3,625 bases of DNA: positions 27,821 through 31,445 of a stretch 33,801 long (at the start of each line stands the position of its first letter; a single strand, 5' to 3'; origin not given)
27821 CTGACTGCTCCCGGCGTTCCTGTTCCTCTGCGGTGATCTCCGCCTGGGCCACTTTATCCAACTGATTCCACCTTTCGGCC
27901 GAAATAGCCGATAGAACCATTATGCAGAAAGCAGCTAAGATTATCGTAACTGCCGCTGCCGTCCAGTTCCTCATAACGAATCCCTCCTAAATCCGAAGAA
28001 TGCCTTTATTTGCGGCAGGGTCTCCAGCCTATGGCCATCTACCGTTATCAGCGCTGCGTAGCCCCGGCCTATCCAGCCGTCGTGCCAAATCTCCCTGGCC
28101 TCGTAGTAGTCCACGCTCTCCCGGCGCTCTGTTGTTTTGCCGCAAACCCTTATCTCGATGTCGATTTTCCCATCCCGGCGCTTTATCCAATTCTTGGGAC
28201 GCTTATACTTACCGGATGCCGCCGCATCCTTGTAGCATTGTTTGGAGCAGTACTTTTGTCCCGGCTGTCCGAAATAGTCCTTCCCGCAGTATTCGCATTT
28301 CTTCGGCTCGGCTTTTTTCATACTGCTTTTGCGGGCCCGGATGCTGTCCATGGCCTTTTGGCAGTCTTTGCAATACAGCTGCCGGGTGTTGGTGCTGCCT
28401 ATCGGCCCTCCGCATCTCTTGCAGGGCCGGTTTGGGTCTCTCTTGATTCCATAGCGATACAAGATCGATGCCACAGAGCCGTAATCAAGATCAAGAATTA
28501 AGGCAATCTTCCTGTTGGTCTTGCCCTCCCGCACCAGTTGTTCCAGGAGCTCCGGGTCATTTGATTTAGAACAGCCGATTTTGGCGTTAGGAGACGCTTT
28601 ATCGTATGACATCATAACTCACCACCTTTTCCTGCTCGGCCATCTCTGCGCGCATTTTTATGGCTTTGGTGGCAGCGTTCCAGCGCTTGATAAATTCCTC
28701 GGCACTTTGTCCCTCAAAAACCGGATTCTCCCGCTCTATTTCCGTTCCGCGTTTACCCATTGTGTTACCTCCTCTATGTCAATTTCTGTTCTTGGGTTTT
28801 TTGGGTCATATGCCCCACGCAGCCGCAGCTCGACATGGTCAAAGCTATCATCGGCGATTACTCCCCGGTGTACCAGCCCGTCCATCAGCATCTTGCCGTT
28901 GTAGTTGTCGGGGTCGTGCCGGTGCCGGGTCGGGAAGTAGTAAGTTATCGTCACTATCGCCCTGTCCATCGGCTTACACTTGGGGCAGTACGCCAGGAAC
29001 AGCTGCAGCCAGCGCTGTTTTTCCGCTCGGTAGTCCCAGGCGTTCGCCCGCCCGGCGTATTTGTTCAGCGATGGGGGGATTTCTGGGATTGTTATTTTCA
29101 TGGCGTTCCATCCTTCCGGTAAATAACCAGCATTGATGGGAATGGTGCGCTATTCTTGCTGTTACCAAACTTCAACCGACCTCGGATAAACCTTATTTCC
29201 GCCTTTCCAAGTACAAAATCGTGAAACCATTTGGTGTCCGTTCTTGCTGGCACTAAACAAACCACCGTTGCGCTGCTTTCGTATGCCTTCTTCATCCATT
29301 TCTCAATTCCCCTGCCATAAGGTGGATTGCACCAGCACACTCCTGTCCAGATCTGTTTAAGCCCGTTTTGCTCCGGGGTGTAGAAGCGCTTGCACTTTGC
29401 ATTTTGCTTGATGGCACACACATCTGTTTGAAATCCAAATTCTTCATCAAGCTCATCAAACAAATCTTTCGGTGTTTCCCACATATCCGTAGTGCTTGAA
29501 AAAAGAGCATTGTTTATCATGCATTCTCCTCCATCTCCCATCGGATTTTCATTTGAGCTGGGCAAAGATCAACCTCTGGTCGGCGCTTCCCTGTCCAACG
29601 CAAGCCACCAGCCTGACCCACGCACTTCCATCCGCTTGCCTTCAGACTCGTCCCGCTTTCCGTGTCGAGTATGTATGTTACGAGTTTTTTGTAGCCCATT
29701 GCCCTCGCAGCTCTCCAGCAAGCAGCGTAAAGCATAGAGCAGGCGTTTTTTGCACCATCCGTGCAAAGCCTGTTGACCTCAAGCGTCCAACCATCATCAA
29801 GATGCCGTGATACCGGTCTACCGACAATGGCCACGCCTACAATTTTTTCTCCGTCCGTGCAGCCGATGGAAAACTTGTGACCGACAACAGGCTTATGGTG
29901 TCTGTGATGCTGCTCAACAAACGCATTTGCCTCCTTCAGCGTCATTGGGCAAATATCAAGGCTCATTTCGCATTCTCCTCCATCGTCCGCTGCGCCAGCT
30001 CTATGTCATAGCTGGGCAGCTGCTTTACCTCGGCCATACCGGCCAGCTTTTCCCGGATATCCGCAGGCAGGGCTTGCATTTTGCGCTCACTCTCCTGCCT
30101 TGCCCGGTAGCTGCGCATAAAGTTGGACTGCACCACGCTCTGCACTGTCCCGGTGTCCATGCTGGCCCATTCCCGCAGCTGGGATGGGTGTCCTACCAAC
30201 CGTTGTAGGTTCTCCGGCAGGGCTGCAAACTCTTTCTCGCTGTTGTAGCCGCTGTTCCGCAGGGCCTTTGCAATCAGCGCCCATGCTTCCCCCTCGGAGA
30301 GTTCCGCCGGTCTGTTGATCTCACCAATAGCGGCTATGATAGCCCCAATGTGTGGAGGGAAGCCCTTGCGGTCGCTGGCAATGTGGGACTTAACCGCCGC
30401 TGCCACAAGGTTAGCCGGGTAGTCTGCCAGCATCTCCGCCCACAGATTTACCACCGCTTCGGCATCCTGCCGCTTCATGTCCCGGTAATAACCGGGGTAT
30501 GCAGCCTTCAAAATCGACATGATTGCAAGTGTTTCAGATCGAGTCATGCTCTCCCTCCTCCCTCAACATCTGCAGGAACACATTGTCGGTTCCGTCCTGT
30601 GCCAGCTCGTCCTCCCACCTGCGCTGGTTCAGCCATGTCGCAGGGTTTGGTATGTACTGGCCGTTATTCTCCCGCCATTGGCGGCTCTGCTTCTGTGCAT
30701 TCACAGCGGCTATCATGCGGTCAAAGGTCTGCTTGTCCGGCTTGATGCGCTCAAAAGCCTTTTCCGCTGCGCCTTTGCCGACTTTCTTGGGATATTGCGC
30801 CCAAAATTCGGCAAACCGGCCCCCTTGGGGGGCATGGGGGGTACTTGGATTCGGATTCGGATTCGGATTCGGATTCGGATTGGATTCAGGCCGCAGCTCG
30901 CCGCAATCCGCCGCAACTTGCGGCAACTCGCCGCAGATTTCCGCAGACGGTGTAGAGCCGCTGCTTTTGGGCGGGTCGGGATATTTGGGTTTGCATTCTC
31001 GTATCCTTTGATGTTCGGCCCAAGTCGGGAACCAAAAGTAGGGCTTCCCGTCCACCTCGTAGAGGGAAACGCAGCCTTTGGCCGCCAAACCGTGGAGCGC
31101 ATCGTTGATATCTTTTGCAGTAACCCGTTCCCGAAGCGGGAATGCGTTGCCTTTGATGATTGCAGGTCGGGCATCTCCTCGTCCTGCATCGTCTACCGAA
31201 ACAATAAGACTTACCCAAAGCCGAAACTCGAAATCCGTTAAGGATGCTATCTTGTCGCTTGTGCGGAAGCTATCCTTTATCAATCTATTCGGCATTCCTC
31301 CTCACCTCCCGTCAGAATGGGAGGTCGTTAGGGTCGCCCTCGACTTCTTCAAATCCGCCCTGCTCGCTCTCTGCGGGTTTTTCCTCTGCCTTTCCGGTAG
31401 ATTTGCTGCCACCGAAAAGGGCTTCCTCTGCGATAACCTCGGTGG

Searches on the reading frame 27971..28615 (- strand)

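Call 25: search_protein_families(library=phrogs, proteins=[window:27971-28615:-], max_evalue=0.00001)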
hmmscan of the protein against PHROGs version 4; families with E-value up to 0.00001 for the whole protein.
window:27971-28615:- (214 aa): 2 families
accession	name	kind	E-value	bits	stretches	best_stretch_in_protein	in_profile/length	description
phrog_1271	-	DNA, RNA and nucleotide metabolism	6.7e-09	36.6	1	12-164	134-278/361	HNH endonuclease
phrog_2308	-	unknown function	2.3e-07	32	1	23-133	8-131/138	-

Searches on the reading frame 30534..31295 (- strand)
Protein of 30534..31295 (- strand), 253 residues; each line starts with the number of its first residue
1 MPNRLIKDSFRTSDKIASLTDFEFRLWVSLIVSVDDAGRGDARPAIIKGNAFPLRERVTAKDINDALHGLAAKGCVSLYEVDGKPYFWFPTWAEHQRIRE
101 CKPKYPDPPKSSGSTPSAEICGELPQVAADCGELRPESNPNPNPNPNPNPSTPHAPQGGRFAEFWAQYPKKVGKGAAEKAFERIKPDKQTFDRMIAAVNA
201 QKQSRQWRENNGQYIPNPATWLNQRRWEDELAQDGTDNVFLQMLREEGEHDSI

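Call 25: search_protein_families(library=phrogs, proteins=[window:30534-31295:-], max_evalue=0.00001)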
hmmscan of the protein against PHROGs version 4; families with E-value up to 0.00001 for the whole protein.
window:30534-31295:- (253 aa): 12 families
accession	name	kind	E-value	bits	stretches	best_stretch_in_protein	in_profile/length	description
phrog_9474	-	DNA, RNA and nucleotide metabolism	1.8e-27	97.6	1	143-240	162-258/288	replication initiation protein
phrog_270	-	DNA, RNA and nucleotide metabolism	2.9e-27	97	1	58-234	79-253/383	replication initiation protein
phrog_2149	-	DNA, RNA and nucleotide metabolism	1.5e-23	85.1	1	4-227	4-240/289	replication initiation protein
phrog_9327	-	DNA, RNA and nucleotide metabolism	8.5e-19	69.2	1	145-234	157-245/276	primosomal protein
phrog_1408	-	DNA, RNA and nucleotide metabolism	1.7e-18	68.2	1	4-112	5-115/302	replication initiation protein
phrog_16167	-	DNA, RNA and nucleotide metabolism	8.5e-14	53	1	4-108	5-107/315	replication initiation protein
phrog_5810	-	DNA, RNA and nucleotide metabolism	2.3e-13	51.3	1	1-116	2-110/268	replication initiation protein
phrog_16304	-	unknown function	3.4e-13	51.1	1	159-232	145-226/244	-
phrog_1347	-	unknown function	2.5e-09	37.4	1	160-229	276-345/417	-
phrog_10293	-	unknown function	6.6e-08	33.5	1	160-231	16-86/185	-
phrog_35156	-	unknown function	1.7e-06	29.1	1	156-228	82-150/154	-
phrog_17247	-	unknown function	2.5e-06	28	1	4-115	5-114/295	-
